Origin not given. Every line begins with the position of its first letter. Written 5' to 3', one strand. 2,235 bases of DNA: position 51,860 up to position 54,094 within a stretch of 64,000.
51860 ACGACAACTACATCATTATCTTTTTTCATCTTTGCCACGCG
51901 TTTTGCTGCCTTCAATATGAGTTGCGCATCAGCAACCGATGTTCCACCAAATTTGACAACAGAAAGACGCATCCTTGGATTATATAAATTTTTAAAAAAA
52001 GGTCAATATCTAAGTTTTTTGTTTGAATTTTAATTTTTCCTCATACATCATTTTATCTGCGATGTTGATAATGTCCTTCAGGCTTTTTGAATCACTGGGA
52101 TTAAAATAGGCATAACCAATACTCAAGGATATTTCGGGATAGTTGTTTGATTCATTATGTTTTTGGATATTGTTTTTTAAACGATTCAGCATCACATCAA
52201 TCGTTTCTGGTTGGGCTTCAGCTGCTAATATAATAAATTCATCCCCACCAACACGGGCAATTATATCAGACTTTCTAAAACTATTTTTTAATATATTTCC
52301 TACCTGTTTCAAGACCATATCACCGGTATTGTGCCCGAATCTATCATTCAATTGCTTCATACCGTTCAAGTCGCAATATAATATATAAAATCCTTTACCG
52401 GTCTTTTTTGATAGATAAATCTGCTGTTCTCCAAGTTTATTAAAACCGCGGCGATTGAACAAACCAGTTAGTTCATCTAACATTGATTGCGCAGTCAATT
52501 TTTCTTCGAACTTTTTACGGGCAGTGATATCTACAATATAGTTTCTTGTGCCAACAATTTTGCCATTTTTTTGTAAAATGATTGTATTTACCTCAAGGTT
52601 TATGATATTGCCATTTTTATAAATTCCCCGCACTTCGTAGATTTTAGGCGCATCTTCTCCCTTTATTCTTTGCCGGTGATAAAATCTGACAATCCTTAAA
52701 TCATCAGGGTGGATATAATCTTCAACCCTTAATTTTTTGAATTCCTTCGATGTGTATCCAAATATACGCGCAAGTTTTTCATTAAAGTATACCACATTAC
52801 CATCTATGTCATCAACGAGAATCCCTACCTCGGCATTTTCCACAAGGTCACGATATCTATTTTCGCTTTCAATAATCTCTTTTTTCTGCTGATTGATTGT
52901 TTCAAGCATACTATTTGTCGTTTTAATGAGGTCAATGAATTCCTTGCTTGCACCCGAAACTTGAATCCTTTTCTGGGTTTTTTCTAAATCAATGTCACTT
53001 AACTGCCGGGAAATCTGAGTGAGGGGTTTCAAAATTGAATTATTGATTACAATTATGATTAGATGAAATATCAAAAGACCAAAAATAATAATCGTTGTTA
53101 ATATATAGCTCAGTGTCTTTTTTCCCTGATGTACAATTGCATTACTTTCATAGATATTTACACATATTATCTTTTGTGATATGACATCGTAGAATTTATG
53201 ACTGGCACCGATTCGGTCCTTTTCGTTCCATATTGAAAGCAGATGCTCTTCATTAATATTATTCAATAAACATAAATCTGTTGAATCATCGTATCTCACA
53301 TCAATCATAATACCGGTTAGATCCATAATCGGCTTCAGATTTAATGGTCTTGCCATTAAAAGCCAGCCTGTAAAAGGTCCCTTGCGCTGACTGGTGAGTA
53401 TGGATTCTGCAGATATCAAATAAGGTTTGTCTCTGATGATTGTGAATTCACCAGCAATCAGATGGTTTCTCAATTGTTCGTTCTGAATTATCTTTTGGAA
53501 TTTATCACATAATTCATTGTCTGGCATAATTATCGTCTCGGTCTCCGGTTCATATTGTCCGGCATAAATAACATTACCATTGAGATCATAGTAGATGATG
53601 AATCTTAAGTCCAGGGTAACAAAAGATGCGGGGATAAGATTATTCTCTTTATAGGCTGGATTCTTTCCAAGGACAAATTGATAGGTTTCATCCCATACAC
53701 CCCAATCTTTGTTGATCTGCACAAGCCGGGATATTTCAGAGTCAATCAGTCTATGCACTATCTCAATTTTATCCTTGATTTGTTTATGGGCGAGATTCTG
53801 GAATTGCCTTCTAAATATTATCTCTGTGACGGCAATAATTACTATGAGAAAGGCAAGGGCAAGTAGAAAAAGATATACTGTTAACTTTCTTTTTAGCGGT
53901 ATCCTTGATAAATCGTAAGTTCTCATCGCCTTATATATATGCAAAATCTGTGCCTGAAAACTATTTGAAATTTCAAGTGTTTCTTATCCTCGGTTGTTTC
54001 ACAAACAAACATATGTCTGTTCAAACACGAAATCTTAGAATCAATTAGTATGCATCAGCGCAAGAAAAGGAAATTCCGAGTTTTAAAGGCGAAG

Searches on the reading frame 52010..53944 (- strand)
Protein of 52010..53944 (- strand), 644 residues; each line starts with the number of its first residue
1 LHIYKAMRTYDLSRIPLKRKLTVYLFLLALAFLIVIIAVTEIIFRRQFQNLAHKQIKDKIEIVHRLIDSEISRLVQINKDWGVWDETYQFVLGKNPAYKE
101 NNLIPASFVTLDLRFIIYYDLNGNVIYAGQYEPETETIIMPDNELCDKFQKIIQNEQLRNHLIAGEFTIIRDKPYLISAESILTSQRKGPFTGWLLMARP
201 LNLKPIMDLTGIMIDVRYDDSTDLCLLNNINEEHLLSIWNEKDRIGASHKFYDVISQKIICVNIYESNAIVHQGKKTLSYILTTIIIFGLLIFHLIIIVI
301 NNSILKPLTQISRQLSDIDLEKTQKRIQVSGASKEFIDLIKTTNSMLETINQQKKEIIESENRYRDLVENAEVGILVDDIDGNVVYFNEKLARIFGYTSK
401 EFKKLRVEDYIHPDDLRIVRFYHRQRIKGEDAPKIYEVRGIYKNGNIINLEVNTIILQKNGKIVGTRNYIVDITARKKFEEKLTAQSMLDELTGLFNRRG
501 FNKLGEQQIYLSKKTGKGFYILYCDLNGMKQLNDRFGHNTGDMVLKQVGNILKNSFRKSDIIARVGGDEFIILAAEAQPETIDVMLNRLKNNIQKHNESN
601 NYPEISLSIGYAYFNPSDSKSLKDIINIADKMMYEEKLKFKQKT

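Call 10: find_encoding_contigs(protein=window:52010-53944:-, flank=6000, max_places=10)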
Protein window:52010-53944:- (644 aa): no gene with exactly this product is on record in the collection.

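Call 12: search_protein_families(library=pfam, proteins=[window:52010-53944:-], max_evalue=0.1)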
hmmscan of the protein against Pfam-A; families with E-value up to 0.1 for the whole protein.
window:52010-53944:- (644 aa): 9 families
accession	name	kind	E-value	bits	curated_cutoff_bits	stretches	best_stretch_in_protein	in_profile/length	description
PF00990.26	GGDEF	-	7.6e-38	130.3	23.8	1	488-639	2-157/161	Diguanylate cyclase, GGDEF domain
PF05228.19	CHASE4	-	1.7e-27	96.7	26.2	1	67-209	2-129/140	CHASE4 domain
PF00989.32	PAS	-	7.9e-12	45.6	22.6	1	363-460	2-99/113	PAS fold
PF13426.13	PAS_9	-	2e-10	41.3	27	1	373-475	2-103/103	PAS domain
PF08447.18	PAS_3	-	5.7e-10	39.8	25.6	1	385-464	2-83/89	PAS fold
PF13188.13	PAS_8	-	7.4e-09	35.6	21.8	1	362-416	1-55/65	PAS domain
PF08448.16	PAS_4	-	2.6e-05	24.8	23.1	1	369-477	2-109/110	PAS fold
PF21484.3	Chp1-like_PIN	-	0.028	14.8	27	0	22-84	31-89/148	Chromo domain-containing protein 1-like, PIN domain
PF09345.15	SiaC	-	0.044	13.9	24.5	0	573-633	21-80/120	SiaC family regulatory phosphoprotein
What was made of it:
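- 53940..53954 (-): Context: a sigma-54-type -24/-12 element (GGCAC-N5-TTGCA) in front of the CHASE4-PAS-GGDEF gene (53926..52010). That gene therefore has its own promoter. The protein's domains come from call 12.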

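Call 13: search_protein_families(library=ncbifam, proteins=[window:52010-53944:-], max_evalue=0.1)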
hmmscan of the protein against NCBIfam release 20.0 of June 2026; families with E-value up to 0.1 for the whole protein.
window:52010-53944:- (644 aa): 36 families (the best 25 are shown)
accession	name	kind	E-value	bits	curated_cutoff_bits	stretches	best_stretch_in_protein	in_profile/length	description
NF007423.1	PRK09966.1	equivalog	1.9e-39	135.7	325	2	480-637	232-390/390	diguanylate cyclase DgcN/YfiN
TIGR00254.1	GGDEF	domain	1.6e-38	132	37.4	1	484-641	2-161/168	diguanylate cyclase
NF007298.0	PRK09776.1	equivalog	1.6e-35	122.4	1135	2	456-635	653-833/1111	diguanylate cyclase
NF038266.1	diguan_SiaD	equivalog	3.4e-33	115.1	290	1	478-638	85-246/252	biofilm regulation diguanylate cyclase SiaD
NF007135.0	PRK09581.1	equivalog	3.5e-30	105.2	474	1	476-641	282-449/457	PleD family two-component system response regulator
NF051473.1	DigCycDgcsShew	equivalog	5.2e-30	104.8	400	1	481-639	129-283/291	diguanylate cyclase DgcS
NF047654.1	DiguCycDgcRLepto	equivalog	2.1e-29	102.4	500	1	476-640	122-289/295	diguanylate cyclase DgcR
NF045675.1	PhdiestaseDibA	equivalog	5.4e-29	101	980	1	292-638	10-355/623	phosphodiesterase DibA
NF007380.0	PRK09894.1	equivalog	5.5e-29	101.5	256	1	482-637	124-277/296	diguanylate cyclase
NF040885.1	diguan_DgcJ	equivalog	1.5e-28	99.8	500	1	480-642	334-491/493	diguanylate cyclase DgcJ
TIGR00229.1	sensory_box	domain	1.6e-25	89.7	22.9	1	359-483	2-126/126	PAS domain S-box protein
NF007474.0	PRK10060.1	equivalog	4.3e-25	88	782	1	471-641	221-389/663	cyclic di-GMP phosphodiesterase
NF053781.1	cdiGMPphdstlr2612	equivalog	1.3e-23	82.7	1600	1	357-639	710-994/1268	Tlr1612 family c-di-GMP phosphodiesterase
NF041606.1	dguan_cyc_DgcA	equivalog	2.4e-23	82.6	370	1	486-638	177-330/340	diguanylate cyclase DgcA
NF047872.1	GGDEF_GdpS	equivalog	1.9e-19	70.1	400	1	469-639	169-342/355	GGDEF domain-containing protein GdpS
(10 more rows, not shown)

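Call 15: find_related_loci(query=window:52010-53926:-, collection=genome_contigs, flank=6000)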
Query window:52010-53926:- (638 aa) in genome_contigs; peptide patterns used: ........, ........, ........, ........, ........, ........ (x = any residue, [..] = any of these).
114 stretches matched a pattern; 33 encode a relative of the query (tblastn E <= 1e-3); 33 distinct loci.
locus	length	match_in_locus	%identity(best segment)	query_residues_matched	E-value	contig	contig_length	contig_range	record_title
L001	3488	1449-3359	57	1-637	0e+0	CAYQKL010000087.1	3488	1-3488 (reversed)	MAG TPA_asm: uncultured bacterium isolate binchicken_co274_33 genome assembly, contig: NODE_64375_length_3488_cov_9.1599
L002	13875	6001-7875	61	11-637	0e+0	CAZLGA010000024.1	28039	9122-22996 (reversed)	MAG TPA_asm: uncultured bacterium isolate binchicken_co40_5 genome assembly, contig: NODE_1118_length_28039_cov_17.85370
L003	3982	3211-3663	48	481-631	1e-38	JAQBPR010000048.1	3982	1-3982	MAG: Bacilli bacterium isolate RYN_352 scaffold_1666636, whole genome shotgun sequence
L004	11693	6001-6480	37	472-631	4e-31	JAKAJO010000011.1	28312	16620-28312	MAG: Acidobacteria bacterium isolate WY4.bin103 NODE_1940_length_28312_cov_2.690687, whole genome shotgun sequence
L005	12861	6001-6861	29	348-637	3e-25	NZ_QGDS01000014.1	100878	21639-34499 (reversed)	Faecalicatena contorta strain NLAE-zl-C134 Ga0104392_114, whole genome shotgun sequence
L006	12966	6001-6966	29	310-637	4e-25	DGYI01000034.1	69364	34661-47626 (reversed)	MAG TPA_asm: Firmicutes bacterium UBA5010 UBA5010_contig_375, whole genome shotgun sequence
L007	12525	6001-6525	36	464-637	1e-23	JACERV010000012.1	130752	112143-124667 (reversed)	MAG: Ruminococcus sp. isolate MAG_3 NODE_27_length_130752_cov_63.662086, whole genome shotgun sequence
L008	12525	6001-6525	37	464-637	1e-22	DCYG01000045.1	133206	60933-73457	MAG TPA_asm: Firmicutes bacterium UBA2116 UBA2116_contig_169, whole genome shotgun sequence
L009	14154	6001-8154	30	469-637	3e-22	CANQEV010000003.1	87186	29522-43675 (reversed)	MAG: uncultured Acetatifactor sp. isolate Lapin-005__bin62 genome assembly, contig: Lapin-005__NODE_275_length_87186_cov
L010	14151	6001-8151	30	469-636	6e-22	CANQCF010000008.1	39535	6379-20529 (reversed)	MAG: uncultured Acetatifactor sp. isolate Lapin-002__bin8 genome assembly, contig: Lapin-002__NODE_1313_length_39535_cov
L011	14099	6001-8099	31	484-637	7e-21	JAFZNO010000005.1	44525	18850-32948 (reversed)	MAG: Lachnospiraceae bacterium isolate RGIG7929 Water_buffalos_Rumen-1__c31555, whole genome shotgun sequence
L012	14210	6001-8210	31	467-637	2e-20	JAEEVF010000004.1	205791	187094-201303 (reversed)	MAG: Acetatifactor sp. isolate Tb.RUG.447 NODE_57_length_205791_cov_6.855473, whole genome shotgun sequence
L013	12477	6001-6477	35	474-631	2e-20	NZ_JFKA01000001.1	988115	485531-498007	Thalassospira mesophila strain JCM 18969 contig1, whole genome shotgun sequence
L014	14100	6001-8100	31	479-637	2e-20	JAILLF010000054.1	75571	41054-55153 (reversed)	MAG: Acetatifactor sp. isolate RUI221 k141_9188379_flag=0_multi=63.9833_len=75571, whole genome shotgun sequence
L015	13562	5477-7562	31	484-637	2e-20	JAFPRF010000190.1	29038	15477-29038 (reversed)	MAG: Lachnospiraceae bacterium isolate RGIG1401 Dairy_cattle_Rumen.Co__c3261632, whole genome shotgun sequence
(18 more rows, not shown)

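Call 28: find_homologous_proteins(query=window:52010-53926:-, max_evalue=1e-60)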
Query window:52010-53926:- (638 aa): 27 proteins with E <= 1e-60 among 8000 candidates.
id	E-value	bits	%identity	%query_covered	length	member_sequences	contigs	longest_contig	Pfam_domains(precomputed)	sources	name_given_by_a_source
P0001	0.0e+0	1411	100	100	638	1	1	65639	PF08447.19,PF13426.14,PF13188.14,PF05228.20,PF00989.32,PF00990.27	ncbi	-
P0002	1.0e-288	977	70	97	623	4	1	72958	PF08447.19,PF13426.14,PF13188.14,PF05228.20,PF08448.17,PF00989.32,PF00990.27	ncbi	ncbi:MAG: diguanylate cyclase [candidate division WOR-3 bacterium]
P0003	2.9e-252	857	61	100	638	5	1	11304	PF08447.19,PF13426.14,PF13188.14,PF05228.20,PF00989.32,PF00990.27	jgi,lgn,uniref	uniref:Diguanylate cyclase n=1 Tax=candidate division WOR-3 bacterium TaxID=2052148 RepID=A0A7C6AG83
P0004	3.1e-251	853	60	98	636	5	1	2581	PF08447.19,PF13426.14,PF13188.14,PF05228.20,PF00989.32,PF00990.27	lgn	-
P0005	1.4e-249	848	60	100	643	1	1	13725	PF08447.19,PF13426.14,PF13188.14,PF05228.20,PF00989.32,PF00990.27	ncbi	ncbi:MAG: sensor domain-containing diguanylate cyclase [bacterium]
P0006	6.0e-247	839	58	99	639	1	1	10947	PF08447.19,PF13426.14,PF13188.14,PF05228.20,PF00989.32,PF00990.27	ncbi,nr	ncbi:MAG: diguanylate cyclase [candidate division WOR-3 bacterium]|nr:diguanylate cyclase [candidate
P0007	1.9e-236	804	58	98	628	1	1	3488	PF08447.19,PF13426.14,PF13188.14,PF05228.20,PF08448.17,PF00989.32,PF00990.27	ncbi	-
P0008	3.4e-234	797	57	100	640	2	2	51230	PF08447.19,PF13426.14,PF13188.14,PF05228.20,PF08448.17,PF00989.32,PF00990.27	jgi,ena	-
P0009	4.8e-234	796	55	98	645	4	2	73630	PF08447.19,PF13426.14,PF13188.14,PF05228.20,PF08448.17,PF00989.32,PF00990.27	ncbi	ncbi:MAG: diguanylate cyclase [candidate division WOR-3 bacterium]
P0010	7.2e-229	779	55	100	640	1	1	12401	PF08447.19,PF13426.14,PF13188.14,PF05228.20,PF08448.17,PF00989.32,PF00990.27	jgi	jgi:diguanylate cyclase (GGDEF)-like protein/PAS domain S-box-containing protein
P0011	1.2e-228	778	55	100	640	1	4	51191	PF08447.19,PF13426.14,PF13188.14,PF05228.20,PF08448.17,PF00989.32,PF00990.27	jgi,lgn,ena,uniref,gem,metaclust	uniref:Diguanylate cyclase n=1 Tax=candidate division WOR-3 bacterium TaxID=2052148 RepID=A0A7V3RIB9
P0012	3.8e-228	777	55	100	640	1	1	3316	PF08447.19,PF13426.14,PF13188.14,PF05228.20,PF08448.17,PF00989.32,PF00990.27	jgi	jgi:diguanylate cyclase (GGDEF)-like protein/PAS domain S-box-containing protein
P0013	2.2e-224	764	57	97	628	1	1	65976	PF08447.19,PF13426.14,PF13188.14,PF05228.20,PF08448.17,PF00989.32,PF00990.27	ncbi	-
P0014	6.2e-192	657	49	97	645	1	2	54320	PF08447.19,PF13426.14,PF13188.14,PF05228.20,PF08448.17,PF00989.32,PF00990.27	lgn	-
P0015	6.6e-146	505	60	62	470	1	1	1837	PF08447.19,PF13426.14,PF13188.14,PF00989.32,PF00990.27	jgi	jgi:PAS domain S-box-containing protein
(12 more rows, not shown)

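Call 29: find_encoding_contigs(protein=P0002, flank=3000, max_places=3)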
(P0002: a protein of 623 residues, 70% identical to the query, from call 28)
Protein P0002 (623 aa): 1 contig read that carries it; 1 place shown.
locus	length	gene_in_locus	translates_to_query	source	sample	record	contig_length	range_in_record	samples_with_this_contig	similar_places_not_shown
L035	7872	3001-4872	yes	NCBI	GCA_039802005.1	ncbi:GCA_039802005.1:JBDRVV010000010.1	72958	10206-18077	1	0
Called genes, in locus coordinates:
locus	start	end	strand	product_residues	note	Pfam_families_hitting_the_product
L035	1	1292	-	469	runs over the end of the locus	PF00171:Aldedh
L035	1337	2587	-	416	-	PF07690:MFS_1, PF05977:MFS_3, PF07690:MFS_1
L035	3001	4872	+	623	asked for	PF05228:CHASE4, PF00989:PAS, PF08448:PAS_4 (weak), PF13188:PAS_8, PF13426:PAS_9, PF08447:PAS_3, PF00990:GGDEF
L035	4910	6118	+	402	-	PF00696:AA_kinase, PF13840:ACT_7 (faint), PF22468:ACT_9 (weak)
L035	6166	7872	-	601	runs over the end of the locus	PF19289:PmbA_TldD_3rd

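Call 30: find_encoding_contigs(protein=P0005, flank=3000, max_places=3)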
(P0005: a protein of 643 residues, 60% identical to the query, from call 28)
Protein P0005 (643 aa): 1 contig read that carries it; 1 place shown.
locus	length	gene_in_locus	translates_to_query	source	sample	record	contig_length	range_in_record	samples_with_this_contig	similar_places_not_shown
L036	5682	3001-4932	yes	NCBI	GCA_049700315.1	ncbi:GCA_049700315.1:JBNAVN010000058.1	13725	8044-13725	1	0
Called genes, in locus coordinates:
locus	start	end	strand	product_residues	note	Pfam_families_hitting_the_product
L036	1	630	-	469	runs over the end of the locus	PF00202:Aminotran_3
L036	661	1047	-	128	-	-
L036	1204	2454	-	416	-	PF07690:MFS_1, PF05977:MFS_3, PF07690:MFS_1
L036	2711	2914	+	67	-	-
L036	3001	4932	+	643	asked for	PF05228:CHASE4, PF00989:PAS, PF13188:PAS_8, PF13426:PAS_9, PF08447:PAS_3, PF00990:GGDEF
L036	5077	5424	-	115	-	-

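Call 31: find_encoding_contigs(protein=P0006, flank=3000, max_places=3)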
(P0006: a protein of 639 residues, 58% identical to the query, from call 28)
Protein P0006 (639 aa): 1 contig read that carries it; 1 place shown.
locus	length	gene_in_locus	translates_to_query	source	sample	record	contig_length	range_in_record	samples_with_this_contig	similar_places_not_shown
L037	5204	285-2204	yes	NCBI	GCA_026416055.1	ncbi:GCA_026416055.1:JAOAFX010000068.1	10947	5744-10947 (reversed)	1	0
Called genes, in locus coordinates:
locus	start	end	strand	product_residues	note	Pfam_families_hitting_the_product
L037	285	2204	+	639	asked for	PF05228:CHASE4, PF00989:PAS, PF13188:PAS_8 (weak), PF08447:PAS_3, PF13426:PAS_9, PF00990:GGDEF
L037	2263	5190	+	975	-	PF24883:NPHP3_N (weak), PF13401:AAA_22 (weak), PF25873:WHD_MalT, PF14559:TPR_19 (faint), PF07719:TPR_2 (faint), PF13181:TPR_8 (faint), PF13428:TPR_14 (faint), PF13424:TPR_12, +2 more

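Call 32: find_encoding_contigs(protein=P0009, flank=3000, max_places=3)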
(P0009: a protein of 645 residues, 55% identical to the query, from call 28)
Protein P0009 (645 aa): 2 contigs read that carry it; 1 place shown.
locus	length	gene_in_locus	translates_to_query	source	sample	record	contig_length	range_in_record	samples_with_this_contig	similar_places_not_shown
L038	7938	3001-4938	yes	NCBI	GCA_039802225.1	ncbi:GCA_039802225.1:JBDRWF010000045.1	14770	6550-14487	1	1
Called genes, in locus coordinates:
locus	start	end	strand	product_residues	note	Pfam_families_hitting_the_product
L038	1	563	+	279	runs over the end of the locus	PF01180:DHO_dh, PF03060:NMO (weak)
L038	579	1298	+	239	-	PF00215:OMPdecase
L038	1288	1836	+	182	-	PF00156:Pribosyltran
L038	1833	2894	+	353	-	PF07690:MFS_1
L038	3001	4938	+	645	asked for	PF05228:CHASE4, PF00989:PAS, PF08448:PAS_4 (weak), PF13188:PAS_8, PF08447:PAS_3, PF13426:PAS_9, PF00990:GGDEF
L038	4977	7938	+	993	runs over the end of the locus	PF13401:AAA_22 (weak), PF07719:TPR_2 (faint), PF13428:TPR_14 (faint), PF25873:WHD_MalT, PF13374:TPR_10 (faint), PF13424:TPR_12 (faint), PF13432:TPR_16 (faint), PF17874:TPR_MalT (weak), +2 more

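Call 37: find_encoding_contigs(protein=P0003, flank=3000, max_places=4)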
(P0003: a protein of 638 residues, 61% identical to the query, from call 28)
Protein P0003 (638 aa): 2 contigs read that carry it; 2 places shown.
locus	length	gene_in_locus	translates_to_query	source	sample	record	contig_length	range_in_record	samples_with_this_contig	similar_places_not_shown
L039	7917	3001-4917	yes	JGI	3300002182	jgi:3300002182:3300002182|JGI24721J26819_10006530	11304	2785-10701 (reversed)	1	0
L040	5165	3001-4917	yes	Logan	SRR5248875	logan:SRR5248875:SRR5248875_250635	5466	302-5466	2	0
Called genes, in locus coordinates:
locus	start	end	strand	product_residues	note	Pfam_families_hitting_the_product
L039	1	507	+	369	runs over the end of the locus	?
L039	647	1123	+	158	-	-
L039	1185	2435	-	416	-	PF07690:MFS_1, PF05977:MFS_3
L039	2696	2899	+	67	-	-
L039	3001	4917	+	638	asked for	PF05228:CHASE4, PF00989:PAS, PF13188:PAS_8, PF08447:PAS_3, PF13426:PAS_9, PF00990:GGDEF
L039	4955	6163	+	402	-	PF00696:AA_kinase, PF22468:ACT_9 (weak)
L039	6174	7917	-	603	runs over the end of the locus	PF19289:PmbA_TldD_3rd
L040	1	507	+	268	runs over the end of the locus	?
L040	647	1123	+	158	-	-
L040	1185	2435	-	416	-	PF07690:MFS_1, PF05977:MFS_3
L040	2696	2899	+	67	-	-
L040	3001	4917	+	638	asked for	PF05228:CHASE4, PF00989:PAS, PF13188:PAS_8, PF08447:PAS_3, PF13426:PAS_9, PF00990:GGDEF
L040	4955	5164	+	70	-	?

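Call 38: find_encoding_contigs(protein=P0013, flank=3000, max_places=4)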
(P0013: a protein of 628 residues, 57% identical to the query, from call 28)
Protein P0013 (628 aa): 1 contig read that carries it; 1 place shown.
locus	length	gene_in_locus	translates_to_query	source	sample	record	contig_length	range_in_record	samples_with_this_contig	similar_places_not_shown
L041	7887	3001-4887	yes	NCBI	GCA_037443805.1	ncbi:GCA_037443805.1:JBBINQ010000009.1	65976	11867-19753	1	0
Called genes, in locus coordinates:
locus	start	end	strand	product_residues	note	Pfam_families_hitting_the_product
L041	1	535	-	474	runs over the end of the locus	PF00202:Aminotran_3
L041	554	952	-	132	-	-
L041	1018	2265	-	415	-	PF07690:MFS_1, PF05977:MFS_3 (weak), PF07690:MFS_1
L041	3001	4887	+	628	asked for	PF05228:CHASE4, PF00989:PAS, PF08448:PAS_4 (weak), PF13188:PAS_8 (weak), PF13426:PAS_9 (weak), PF08447:PAS_3 (weak), PF00990:GGDEF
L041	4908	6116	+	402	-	PF00696:AA_kinase, PF13840:ACT_7 (faint), PF22468:ACT_9 (weak)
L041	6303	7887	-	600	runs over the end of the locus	PF19289:PmbA_TldD_3rd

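Call 39: find_encoding_contigs(protein=P0011, flank=3000, max_places=4)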
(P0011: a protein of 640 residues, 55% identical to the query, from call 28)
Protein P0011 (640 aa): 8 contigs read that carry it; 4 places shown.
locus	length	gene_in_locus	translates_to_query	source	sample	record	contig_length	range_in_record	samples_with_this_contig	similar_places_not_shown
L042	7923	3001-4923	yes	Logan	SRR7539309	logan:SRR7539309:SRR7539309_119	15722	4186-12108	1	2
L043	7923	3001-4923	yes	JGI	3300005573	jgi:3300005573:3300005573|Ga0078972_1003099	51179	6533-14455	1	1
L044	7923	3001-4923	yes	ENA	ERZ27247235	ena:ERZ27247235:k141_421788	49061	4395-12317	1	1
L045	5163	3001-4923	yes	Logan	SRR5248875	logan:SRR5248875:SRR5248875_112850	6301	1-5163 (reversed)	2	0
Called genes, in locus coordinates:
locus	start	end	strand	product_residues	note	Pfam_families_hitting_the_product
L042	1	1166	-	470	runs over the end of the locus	PF00171:Aldedh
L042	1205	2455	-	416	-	PF07690:MFS_1, PF05977:MFS_3 (weak), PF07690:MFS_1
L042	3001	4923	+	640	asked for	PF05228:CHASE4, PF00989:PAS, PF13188:PAS_8, PF08447:PAS_3, PF08448:PAS_4 (weak), PF13426:PAS_9, PF00990:GGDEF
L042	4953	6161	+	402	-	PF00696:AA_kinase, PF13840:ACT_7 (weak), PF22468:ACT_9 (weak)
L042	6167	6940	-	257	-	PF03331:LpxC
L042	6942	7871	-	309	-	PF25084:LbH_EIF2B (weak), PF24894:Hexapep_GlmU (faint), PF25087:GMPPB_C, PF00132:Hexapep (weak), PF25087:GMPPB_C, PF00132:Hexapep, PF25084:LbH_EIF2B, PF00132:Hexapep, +1 more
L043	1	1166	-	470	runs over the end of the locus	PF00171:Aldedh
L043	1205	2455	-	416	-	PF07690:MFS_1, PF05977:MFS_3 (weak), PF07690:MFS_1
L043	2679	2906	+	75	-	-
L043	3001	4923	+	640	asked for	PF05228:CHASE4, PF00989:PAS, PF13188:PAS_8, PF08447:PAS_3, PF08448:PAS_4 (weak), PF13426:PAS_9, PF00990:GGDEF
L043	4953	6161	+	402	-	PF00696:AA_kinase, PF13840:ACT_7 (weak), PF22468:ACT_9 (weak)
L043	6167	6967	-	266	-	PF03331:LpxC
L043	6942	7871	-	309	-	PF25084:LbH_EIF2B (weak), PF24894:Hexapep_GlmU (faint), PF25087:GMPPB_C, PF00132:Hexapep (weak), PF25087:GMPPB_C, PF00132:Hexapep, PF25084:LbH_EIF2B, PF00132:Hexapep, +1 more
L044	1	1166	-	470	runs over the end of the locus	PF00171:Aldedh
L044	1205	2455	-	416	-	PF07690:MFS_1, PF05977:MFS_3 (weak), PF07690:MFS_1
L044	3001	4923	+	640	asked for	PF05228:CHASE4, PF00989:PAS, PF13188:PAS_8, PF08447:PAS_3, PF08448:PAS_4 (weak), PF13426:PAS_9, PF00990:GGDEF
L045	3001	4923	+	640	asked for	PF05228:CHASE4, PF00989:PAS, PF13188:PAS_8, PF08447:PAS_3, PF08448:PAS_4 (weak), PF13426:PAS_9, PF00990:GGDEF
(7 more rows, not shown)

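Call 40: find_encoding_contigs(protein=P0014, flank=3000, max_places=4)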
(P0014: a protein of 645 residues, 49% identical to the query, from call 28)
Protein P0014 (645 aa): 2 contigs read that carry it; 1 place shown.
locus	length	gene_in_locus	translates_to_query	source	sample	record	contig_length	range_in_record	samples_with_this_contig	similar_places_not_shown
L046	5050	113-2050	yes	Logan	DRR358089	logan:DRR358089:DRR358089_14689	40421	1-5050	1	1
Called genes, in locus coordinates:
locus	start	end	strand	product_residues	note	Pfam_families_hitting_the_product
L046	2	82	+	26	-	?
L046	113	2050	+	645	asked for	PF05228:CHASE4, PF00989:PAS, PF08448:PAS_4 (weak), PF13188:PAS_8, PF08447:PAS_3, PF13426:PAS_9, PF00990:GGDEF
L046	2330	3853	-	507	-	PF00370:FGGY_N, PF01869:BcrAD_BadFG (weak), PF02782:FGGY_C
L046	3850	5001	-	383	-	PF01261:AP_endonuc_2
